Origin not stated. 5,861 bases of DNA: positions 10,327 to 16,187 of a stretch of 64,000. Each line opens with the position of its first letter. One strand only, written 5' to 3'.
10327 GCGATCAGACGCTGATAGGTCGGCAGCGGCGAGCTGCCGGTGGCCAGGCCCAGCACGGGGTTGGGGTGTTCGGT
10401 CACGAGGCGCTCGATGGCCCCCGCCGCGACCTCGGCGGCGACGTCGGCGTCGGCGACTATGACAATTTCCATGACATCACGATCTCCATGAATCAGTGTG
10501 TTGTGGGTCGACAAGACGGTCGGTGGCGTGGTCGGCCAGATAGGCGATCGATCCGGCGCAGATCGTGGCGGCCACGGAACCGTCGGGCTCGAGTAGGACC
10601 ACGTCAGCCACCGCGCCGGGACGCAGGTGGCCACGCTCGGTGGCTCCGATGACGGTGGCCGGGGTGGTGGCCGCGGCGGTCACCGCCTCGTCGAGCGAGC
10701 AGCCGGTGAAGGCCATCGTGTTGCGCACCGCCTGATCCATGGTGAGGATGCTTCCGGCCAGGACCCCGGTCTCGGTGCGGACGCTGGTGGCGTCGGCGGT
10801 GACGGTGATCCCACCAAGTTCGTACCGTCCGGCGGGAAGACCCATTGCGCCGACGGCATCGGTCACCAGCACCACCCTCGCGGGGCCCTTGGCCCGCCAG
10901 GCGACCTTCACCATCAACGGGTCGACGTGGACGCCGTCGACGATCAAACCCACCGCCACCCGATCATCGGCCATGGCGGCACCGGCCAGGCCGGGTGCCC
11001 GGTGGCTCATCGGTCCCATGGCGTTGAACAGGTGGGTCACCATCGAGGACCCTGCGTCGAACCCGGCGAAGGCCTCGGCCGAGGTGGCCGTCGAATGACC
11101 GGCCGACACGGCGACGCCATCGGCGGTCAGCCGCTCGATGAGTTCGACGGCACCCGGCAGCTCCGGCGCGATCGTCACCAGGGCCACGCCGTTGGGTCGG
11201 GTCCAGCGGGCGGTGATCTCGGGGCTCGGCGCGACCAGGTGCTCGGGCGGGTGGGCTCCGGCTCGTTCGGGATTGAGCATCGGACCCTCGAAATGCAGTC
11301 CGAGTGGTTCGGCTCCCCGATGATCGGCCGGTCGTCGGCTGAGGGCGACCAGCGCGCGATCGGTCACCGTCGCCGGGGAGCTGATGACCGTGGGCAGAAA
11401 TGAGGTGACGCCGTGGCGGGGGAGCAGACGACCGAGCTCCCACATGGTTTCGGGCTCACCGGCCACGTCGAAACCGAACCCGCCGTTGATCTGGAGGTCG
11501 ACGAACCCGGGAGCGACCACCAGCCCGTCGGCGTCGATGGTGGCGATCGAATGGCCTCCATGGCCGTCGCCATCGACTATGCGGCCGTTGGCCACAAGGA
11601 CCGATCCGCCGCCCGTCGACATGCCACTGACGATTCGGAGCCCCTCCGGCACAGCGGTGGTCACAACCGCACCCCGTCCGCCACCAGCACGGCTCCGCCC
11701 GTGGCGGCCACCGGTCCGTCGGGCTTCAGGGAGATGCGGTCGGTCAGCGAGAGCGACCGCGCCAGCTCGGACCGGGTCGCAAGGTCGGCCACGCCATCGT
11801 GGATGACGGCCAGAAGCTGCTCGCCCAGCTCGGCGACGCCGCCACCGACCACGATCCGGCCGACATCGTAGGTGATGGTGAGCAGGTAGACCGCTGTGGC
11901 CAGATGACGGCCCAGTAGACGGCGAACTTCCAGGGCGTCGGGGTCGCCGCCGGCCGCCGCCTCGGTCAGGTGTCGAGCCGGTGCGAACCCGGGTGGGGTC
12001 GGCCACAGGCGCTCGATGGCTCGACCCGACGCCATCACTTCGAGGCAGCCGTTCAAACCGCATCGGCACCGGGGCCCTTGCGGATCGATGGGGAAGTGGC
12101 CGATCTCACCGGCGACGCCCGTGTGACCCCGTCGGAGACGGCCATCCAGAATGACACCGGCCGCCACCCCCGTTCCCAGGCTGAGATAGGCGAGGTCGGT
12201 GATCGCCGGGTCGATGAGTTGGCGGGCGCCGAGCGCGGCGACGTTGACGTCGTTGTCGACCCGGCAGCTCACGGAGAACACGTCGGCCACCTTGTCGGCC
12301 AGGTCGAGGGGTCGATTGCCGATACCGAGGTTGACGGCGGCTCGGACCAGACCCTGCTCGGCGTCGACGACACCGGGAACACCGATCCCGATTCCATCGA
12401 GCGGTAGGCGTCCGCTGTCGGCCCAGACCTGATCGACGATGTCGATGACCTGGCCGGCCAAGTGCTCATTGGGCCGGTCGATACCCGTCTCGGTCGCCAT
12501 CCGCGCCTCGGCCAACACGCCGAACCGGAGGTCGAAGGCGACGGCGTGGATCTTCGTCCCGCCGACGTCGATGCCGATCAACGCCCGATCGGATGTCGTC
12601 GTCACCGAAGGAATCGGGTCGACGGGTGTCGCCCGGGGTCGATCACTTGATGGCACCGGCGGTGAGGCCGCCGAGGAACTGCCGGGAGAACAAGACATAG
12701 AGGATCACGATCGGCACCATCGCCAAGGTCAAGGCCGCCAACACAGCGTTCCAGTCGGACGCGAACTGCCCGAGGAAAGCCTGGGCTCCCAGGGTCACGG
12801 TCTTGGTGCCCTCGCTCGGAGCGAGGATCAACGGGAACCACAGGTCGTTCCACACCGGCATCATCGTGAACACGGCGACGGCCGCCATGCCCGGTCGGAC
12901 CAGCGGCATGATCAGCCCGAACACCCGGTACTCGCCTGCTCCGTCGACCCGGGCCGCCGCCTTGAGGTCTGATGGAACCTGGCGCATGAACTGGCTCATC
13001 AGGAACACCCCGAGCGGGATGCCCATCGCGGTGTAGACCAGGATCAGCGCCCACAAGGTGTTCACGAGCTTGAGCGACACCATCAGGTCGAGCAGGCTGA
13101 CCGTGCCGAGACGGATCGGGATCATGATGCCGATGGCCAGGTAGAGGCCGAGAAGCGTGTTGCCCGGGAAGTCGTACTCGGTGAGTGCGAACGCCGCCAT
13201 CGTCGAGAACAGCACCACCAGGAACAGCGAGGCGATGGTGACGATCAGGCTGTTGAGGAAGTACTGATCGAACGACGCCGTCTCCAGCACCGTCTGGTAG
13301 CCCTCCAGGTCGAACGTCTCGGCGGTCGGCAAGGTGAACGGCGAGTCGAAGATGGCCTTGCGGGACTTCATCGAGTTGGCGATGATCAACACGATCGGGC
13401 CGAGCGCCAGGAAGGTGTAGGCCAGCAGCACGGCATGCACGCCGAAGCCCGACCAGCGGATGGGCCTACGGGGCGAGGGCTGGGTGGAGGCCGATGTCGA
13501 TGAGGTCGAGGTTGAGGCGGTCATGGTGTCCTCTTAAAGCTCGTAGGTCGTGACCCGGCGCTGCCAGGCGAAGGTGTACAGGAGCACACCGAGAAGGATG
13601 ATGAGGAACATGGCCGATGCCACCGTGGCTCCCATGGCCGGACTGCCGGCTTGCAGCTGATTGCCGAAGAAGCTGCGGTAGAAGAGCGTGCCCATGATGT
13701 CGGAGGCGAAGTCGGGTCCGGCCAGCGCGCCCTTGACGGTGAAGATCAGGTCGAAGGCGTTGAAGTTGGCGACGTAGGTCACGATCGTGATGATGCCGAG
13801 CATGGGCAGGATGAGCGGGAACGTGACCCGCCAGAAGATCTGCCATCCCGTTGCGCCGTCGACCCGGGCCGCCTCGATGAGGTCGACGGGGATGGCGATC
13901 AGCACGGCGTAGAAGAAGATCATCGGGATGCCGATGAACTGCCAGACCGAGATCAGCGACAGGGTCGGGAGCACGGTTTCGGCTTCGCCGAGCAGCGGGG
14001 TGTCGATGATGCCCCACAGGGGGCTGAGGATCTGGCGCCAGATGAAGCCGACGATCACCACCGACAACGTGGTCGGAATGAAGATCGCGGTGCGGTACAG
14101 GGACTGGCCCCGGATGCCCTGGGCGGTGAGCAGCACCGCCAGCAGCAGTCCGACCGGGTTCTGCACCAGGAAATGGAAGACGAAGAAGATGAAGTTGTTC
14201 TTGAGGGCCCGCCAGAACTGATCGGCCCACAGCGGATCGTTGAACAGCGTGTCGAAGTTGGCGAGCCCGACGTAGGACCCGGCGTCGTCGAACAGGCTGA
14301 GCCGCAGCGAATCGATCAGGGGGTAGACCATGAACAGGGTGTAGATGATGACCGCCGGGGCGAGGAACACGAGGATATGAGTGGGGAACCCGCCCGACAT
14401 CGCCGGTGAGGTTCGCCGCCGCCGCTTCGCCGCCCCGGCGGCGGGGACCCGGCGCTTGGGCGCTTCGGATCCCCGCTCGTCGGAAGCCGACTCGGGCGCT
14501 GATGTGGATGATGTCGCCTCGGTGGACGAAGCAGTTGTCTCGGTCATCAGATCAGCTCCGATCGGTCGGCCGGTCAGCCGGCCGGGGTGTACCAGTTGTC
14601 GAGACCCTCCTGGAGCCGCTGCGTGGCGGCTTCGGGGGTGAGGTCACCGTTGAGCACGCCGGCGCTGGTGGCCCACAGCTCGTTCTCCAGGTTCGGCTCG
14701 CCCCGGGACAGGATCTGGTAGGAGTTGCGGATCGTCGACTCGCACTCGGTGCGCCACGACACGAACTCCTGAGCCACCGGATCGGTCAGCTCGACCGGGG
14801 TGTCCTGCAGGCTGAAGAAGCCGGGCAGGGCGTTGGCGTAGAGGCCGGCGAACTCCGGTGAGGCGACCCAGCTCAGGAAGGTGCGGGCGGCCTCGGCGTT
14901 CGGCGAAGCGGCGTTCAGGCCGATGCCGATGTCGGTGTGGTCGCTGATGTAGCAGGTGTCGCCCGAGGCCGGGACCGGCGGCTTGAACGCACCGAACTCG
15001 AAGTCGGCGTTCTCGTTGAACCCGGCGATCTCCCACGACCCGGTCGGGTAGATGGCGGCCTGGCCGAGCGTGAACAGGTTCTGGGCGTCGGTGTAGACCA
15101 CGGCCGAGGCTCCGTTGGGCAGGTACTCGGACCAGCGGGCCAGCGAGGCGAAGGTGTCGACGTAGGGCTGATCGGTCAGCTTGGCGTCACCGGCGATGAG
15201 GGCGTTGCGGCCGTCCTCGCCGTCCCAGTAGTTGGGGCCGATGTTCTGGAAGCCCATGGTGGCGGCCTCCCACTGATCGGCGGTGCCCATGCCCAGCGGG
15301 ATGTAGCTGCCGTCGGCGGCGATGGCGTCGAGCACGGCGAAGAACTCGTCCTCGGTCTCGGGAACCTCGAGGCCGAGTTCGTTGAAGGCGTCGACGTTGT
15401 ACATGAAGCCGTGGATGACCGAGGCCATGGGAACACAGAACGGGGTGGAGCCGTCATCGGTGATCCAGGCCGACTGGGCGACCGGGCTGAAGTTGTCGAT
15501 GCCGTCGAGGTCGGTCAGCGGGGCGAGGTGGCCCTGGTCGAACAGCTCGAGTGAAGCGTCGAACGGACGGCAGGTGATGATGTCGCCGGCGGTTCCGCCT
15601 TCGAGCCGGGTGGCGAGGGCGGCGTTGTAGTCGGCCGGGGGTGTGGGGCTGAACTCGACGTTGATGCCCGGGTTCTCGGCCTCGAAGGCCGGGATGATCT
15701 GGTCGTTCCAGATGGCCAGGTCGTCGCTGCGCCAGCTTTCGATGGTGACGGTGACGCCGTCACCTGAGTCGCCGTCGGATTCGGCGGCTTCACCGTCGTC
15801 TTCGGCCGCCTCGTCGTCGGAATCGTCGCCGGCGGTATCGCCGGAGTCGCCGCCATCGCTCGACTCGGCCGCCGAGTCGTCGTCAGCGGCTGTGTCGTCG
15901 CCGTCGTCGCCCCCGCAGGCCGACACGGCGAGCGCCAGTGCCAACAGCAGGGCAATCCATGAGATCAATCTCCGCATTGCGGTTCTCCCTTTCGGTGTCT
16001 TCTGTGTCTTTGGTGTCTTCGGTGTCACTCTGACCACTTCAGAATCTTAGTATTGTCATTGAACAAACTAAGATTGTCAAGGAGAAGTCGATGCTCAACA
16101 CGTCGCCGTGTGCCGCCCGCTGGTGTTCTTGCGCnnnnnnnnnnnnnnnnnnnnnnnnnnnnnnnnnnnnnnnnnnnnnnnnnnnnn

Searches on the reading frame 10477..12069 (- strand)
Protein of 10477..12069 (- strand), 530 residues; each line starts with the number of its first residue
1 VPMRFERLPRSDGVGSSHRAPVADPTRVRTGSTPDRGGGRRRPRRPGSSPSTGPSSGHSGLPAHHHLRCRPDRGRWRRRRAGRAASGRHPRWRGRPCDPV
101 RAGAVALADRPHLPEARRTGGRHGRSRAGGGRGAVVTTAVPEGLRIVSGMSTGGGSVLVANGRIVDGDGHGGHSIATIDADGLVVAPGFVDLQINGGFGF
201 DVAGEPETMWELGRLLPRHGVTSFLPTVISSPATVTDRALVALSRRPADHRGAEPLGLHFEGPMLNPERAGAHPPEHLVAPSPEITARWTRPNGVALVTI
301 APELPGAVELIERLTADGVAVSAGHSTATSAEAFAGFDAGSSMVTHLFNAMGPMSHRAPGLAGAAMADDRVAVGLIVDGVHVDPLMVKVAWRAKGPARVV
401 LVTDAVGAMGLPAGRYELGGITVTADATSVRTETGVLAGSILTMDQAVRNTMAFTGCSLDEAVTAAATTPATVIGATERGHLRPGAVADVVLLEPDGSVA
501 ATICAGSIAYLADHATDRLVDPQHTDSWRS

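Call 66: search_protein_families(library=pfam, proteins=[window:10477-12069:-], max_evalue=0.001)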
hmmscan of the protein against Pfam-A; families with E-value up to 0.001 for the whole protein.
window:10477-12069:- (530 aa): 2 families
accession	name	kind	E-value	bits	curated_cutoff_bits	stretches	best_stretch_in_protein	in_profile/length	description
PF01979.26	Amidohydro_1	-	1.6e-13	51.1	25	1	184-508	1-344/345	Amidohydrolase family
PF07969.17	Amidohydro_3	-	5.7e-09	36.4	29.7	1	457-497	407-448/472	Amidohydrolase family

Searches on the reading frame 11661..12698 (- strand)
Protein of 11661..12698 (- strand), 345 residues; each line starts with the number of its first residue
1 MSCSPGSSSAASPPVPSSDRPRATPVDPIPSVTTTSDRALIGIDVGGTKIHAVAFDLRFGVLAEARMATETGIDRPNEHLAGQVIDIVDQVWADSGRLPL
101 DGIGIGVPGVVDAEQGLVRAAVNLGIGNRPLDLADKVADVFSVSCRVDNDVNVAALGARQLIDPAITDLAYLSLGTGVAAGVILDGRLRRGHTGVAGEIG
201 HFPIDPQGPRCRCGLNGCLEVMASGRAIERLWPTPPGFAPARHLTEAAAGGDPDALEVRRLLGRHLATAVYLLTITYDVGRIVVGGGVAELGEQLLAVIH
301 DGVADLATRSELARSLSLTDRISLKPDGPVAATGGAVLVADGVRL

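Call 66: search_protein_families(library=pfam, proteins=[window:11661-12698:-], max_evalue=0.001)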
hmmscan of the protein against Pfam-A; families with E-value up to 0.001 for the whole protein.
window:11661-12698:- (345 aa): 1 family
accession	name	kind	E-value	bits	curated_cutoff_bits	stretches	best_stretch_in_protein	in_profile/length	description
PF00480.26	ROK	-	2.3e-56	191.9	22.9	1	41-310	2-265/294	ROK family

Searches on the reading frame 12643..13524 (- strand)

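Call 66: search_protein_families(library=pfam, proteins=[window:12643-13524:-], max_evalue=0.001)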
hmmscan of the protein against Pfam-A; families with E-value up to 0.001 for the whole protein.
window:12643-13524:- (293 aa): 1 family
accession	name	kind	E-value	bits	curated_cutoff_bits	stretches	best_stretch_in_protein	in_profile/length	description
PF00528.27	BPD_transp_1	-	1.3e-11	45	26.4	1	109-281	7-176/184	Binding-protein-dependent transport system inner membrane component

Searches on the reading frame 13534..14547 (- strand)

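Call 66: search_protein_families(library=pfam, proteins=[window:13534-14547:-], max_evalue=0.001)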
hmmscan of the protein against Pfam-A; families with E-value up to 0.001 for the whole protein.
window:13534-14547:- (337 aa): 1 family
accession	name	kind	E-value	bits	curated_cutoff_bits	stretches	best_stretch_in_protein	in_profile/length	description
PF00528.27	BPD_transp_1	-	1.1e-13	51.7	26.4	1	130-326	2-177/184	Binding-protein-dependent transport system inner membrane component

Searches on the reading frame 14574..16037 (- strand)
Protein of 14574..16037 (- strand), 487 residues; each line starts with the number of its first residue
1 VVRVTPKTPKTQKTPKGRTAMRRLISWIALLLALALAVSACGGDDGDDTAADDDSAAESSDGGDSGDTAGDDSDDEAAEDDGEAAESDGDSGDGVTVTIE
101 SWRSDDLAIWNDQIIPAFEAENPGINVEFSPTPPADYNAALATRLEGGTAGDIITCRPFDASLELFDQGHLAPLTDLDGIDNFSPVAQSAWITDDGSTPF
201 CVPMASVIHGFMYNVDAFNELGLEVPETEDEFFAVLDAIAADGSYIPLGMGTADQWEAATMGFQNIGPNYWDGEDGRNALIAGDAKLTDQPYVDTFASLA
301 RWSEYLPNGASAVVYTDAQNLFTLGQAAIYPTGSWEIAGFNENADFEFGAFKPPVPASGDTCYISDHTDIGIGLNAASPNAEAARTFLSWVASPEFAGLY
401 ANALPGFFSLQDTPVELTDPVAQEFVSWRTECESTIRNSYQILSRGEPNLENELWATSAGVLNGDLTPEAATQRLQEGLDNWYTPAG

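Call 42: search_protein_families(library=pfam, proteins=[window:14574-16037:-], max_evalue=0.001)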
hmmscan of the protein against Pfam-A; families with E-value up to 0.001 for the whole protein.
window:14574-16037:- (487 aa): 3 families
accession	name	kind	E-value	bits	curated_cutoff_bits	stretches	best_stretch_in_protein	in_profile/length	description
PF01547.30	SBP_bac_1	-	7.5e-34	118.5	26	1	109-395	9-304/307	Bacterial extracellular solute-binding protein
PF13416.11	SBP_bac_8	-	2.6e-28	100.1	27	1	114-395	2-247/279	Bacterial extracellular solute-binding protein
PF13531.11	SBP_bac_11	-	0.00019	21.7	25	0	110-187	12-77/227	Bacterial extracellular solute-binding protein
